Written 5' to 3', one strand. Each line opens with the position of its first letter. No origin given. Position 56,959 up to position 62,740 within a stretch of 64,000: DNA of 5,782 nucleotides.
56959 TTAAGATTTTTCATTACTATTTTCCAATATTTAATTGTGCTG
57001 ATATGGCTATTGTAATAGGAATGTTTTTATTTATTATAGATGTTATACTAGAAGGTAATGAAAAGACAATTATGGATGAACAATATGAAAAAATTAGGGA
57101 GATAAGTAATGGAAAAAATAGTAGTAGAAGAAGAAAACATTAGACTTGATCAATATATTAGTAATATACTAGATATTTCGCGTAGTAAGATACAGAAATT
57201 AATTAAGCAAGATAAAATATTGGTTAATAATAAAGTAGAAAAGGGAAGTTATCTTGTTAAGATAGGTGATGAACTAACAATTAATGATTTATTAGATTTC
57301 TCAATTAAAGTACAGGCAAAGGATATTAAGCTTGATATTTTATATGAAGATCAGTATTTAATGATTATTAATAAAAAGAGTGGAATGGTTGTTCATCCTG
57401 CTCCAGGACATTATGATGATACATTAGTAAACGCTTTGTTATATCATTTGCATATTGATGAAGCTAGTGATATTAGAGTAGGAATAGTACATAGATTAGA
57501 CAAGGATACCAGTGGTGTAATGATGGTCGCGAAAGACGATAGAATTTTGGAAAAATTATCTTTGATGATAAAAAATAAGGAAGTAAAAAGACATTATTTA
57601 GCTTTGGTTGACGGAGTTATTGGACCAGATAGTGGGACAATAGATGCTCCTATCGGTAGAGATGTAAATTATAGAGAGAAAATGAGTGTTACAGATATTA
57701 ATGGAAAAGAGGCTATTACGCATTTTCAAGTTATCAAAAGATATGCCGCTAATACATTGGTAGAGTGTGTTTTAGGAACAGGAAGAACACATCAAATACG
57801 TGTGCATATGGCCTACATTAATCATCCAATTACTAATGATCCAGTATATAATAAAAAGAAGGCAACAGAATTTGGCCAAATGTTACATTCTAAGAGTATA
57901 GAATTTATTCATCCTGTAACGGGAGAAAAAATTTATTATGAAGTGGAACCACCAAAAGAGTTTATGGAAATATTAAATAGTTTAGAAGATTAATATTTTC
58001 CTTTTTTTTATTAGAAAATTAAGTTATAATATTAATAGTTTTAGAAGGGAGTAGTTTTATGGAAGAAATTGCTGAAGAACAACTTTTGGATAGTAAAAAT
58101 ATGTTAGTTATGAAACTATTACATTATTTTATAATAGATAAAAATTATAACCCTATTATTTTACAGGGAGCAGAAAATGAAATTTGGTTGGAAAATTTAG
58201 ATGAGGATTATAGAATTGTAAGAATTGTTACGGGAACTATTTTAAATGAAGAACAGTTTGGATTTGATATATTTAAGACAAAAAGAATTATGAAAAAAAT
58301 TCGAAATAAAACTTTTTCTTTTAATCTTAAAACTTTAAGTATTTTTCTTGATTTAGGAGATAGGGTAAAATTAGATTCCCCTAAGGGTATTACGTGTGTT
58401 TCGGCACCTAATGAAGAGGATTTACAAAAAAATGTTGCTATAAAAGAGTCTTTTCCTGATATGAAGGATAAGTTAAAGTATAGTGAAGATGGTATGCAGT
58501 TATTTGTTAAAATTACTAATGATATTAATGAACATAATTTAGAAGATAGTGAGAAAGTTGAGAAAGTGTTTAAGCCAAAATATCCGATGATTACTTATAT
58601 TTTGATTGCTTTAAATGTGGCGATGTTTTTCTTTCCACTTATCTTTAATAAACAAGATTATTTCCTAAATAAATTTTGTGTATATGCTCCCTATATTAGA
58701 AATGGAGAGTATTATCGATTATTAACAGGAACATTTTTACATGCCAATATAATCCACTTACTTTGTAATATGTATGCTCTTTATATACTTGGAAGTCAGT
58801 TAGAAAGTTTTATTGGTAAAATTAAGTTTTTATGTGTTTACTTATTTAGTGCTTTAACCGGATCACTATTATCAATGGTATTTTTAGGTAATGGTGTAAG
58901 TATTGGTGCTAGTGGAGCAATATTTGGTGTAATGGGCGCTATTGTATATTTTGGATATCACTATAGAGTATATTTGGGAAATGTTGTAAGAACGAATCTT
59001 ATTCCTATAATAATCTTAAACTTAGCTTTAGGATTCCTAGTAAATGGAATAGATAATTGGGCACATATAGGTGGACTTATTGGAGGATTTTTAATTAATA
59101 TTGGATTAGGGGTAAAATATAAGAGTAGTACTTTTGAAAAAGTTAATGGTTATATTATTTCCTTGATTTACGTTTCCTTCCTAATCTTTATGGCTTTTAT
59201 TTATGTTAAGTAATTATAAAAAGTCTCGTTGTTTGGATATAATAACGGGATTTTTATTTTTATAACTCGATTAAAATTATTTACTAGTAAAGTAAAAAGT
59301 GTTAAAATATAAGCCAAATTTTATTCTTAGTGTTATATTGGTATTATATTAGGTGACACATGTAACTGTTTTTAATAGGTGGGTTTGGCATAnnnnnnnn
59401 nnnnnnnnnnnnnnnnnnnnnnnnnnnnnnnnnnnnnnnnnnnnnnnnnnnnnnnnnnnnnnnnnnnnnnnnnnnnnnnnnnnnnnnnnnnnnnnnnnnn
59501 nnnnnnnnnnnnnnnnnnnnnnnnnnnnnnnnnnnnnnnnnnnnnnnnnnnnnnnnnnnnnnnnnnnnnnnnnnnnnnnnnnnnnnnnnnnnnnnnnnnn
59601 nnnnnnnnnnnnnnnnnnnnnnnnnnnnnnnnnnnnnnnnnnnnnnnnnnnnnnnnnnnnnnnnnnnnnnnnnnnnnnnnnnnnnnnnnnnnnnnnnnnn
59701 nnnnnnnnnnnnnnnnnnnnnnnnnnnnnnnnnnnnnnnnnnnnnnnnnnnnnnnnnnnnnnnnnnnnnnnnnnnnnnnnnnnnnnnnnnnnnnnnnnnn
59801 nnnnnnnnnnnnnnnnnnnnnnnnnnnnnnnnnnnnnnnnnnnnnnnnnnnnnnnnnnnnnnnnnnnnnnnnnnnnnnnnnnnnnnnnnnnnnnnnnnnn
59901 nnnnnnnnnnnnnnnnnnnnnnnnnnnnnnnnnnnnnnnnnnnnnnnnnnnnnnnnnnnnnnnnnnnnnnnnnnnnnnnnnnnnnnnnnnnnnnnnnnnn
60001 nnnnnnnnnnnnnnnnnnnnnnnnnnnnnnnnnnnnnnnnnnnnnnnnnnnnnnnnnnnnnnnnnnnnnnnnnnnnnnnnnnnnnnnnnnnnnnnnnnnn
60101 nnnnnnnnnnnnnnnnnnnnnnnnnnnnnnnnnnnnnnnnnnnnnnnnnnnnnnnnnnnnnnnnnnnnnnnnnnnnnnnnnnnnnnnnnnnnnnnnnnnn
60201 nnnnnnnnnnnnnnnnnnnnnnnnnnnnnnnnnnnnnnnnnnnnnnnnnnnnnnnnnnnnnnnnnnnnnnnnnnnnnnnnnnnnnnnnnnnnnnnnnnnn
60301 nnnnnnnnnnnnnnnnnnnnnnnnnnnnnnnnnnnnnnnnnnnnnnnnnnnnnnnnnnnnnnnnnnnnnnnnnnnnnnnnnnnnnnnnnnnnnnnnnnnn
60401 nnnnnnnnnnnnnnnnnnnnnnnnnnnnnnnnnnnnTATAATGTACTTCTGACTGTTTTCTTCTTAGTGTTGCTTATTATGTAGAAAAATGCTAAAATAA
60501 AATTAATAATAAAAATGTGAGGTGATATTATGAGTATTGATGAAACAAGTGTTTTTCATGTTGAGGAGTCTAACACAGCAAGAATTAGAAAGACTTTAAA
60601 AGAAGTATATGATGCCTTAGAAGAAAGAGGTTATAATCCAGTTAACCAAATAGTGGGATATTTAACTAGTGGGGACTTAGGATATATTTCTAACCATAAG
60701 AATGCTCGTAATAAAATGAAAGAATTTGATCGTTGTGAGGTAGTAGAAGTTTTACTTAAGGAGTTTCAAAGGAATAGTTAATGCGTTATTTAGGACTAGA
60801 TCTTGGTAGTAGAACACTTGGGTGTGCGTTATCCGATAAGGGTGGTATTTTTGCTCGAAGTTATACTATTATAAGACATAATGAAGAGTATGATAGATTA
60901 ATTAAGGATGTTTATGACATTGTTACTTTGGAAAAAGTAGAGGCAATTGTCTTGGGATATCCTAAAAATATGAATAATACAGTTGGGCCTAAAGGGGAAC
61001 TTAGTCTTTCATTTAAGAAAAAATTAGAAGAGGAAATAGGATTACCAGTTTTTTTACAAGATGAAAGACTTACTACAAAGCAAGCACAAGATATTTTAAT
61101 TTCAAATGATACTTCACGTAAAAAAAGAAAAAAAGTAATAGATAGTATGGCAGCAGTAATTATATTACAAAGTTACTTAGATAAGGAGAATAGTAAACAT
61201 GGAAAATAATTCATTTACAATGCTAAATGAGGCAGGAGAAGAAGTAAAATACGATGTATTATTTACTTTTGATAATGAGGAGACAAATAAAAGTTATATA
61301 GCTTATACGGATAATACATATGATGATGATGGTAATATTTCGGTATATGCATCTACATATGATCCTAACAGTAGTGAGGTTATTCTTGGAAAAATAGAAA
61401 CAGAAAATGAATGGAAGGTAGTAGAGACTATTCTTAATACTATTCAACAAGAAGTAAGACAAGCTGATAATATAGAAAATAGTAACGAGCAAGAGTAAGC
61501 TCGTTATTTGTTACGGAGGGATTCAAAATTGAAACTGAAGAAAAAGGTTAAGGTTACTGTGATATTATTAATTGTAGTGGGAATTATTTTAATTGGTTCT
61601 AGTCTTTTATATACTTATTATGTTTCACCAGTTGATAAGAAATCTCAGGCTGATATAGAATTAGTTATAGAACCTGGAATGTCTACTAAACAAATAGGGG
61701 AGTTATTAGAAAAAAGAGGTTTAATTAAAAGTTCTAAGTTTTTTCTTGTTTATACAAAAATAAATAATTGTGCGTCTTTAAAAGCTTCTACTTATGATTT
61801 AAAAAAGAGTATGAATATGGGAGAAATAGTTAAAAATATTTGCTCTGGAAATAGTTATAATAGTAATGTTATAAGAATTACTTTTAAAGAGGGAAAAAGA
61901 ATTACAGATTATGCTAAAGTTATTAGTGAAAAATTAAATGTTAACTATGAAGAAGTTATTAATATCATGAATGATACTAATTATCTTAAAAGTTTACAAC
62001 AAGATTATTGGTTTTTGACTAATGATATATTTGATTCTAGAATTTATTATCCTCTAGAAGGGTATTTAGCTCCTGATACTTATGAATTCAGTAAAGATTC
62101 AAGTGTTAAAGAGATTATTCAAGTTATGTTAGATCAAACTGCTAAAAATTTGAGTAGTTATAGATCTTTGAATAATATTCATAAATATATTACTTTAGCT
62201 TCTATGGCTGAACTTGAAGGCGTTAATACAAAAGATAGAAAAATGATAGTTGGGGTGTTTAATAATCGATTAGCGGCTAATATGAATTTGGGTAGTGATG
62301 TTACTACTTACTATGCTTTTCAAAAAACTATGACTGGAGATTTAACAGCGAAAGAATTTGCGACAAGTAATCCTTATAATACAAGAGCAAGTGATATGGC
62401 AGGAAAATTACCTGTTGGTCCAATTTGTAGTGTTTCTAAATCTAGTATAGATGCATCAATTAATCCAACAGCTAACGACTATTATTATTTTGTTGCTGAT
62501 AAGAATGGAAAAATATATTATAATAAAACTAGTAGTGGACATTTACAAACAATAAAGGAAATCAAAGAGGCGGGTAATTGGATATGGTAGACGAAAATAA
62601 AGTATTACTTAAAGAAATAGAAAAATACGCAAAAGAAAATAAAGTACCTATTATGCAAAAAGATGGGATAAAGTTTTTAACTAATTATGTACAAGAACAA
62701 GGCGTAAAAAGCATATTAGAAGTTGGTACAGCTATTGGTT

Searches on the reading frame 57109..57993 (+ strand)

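Call 43: search_protein_families(library=pfam, proteins=[window:57109-57993:+], max_evalue=0.0001)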
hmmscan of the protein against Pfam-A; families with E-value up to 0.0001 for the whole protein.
window:57109-57993:+ (294 aa): 2 families
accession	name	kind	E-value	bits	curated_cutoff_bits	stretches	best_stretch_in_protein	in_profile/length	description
PF00849.27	PseudoU_synth_2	-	3.8e-37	128.3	26.8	1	84-235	2-151/152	RNA pseudouridylate synthase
PF01479.30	S4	-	9.1e-10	38.6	22.8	1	12-56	2-48/48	S4 domain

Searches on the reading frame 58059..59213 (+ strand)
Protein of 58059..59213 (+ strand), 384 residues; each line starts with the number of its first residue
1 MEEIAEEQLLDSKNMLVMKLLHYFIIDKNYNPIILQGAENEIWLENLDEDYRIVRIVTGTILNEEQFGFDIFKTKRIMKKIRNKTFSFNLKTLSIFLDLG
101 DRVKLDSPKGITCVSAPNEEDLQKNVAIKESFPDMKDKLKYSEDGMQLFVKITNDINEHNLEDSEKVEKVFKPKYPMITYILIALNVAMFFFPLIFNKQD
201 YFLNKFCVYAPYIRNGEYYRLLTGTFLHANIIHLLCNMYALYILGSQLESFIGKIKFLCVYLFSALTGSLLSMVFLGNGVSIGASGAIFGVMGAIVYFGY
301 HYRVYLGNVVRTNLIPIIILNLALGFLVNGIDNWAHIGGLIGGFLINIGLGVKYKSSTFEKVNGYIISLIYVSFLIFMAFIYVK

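Call 43: search_protein_families(library=pfam, proteins=[window:58059-59213:+], max_evalue=0.0001)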
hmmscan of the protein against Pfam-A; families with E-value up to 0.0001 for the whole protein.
window:58059-59213:+ (384 aa): 1 family
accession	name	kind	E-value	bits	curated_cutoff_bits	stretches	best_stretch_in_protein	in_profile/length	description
PF01694.28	Rhomboid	-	8.1e-37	127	22.6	1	216-349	2-139/143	Rhomboid domain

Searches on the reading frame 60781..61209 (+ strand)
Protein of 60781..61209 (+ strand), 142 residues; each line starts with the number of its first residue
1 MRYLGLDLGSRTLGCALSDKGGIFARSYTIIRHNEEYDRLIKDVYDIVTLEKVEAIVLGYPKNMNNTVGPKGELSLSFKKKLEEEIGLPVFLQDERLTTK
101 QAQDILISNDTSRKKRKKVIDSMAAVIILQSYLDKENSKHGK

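Call 43: search_protein_families(library=pfam, proteins=[window:60781-61209:+], max_evalue=0.0001)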
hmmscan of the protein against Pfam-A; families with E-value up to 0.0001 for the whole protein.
window:60781-61209:+ (142 aa): 1 family
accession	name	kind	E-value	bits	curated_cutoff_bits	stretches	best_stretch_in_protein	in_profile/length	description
PF03652.20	RuvX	-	2e-40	138.7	29.2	1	1-135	1-134/134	Holliday junction resolvase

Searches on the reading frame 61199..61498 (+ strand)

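Call 43: search_protein_families(library=pfam, proteins=[window:61199-61498:+], max_evalue=0.0001)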
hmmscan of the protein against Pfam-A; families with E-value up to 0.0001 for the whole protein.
window:61199-61498:+ (99 aa): 1 family
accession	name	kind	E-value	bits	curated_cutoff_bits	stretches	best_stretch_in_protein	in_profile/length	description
PF06949.16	DUF1292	-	3.4e-10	41.1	24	1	11-82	1-73/75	Protein of unknown function (DUF1292)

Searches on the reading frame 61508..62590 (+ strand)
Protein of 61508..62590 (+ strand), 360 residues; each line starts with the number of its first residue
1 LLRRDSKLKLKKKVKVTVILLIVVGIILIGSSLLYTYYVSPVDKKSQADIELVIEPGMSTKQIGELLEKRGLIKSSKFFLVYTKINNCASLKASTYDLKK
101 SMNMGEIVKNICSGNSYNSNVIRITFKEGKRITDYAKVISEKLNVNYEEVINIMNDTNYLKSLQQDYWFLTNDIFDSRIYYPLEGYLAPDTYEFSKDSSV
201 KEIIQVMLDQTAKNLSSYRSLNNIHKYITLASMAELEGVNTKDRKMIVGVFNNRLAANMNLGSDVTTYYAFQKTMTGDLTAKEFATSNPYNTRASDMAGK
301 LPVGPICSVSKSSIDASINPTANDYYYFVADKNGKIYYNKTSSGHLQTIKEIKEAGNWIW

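Call 43: search_protein_families(library=pfam, proteins=[window:61508-62590:+], max_evalue=0.0001)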
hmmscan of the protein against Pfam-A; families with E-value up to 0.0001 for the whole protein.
window:61508-62590:+ (360 aa): 1 family
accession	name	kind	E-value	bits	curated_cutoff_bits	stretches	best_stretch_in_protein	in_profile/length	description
PF02618.21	YceG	-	3.5e-66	223.9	32.4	1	53-350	2-274/275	YceG-like family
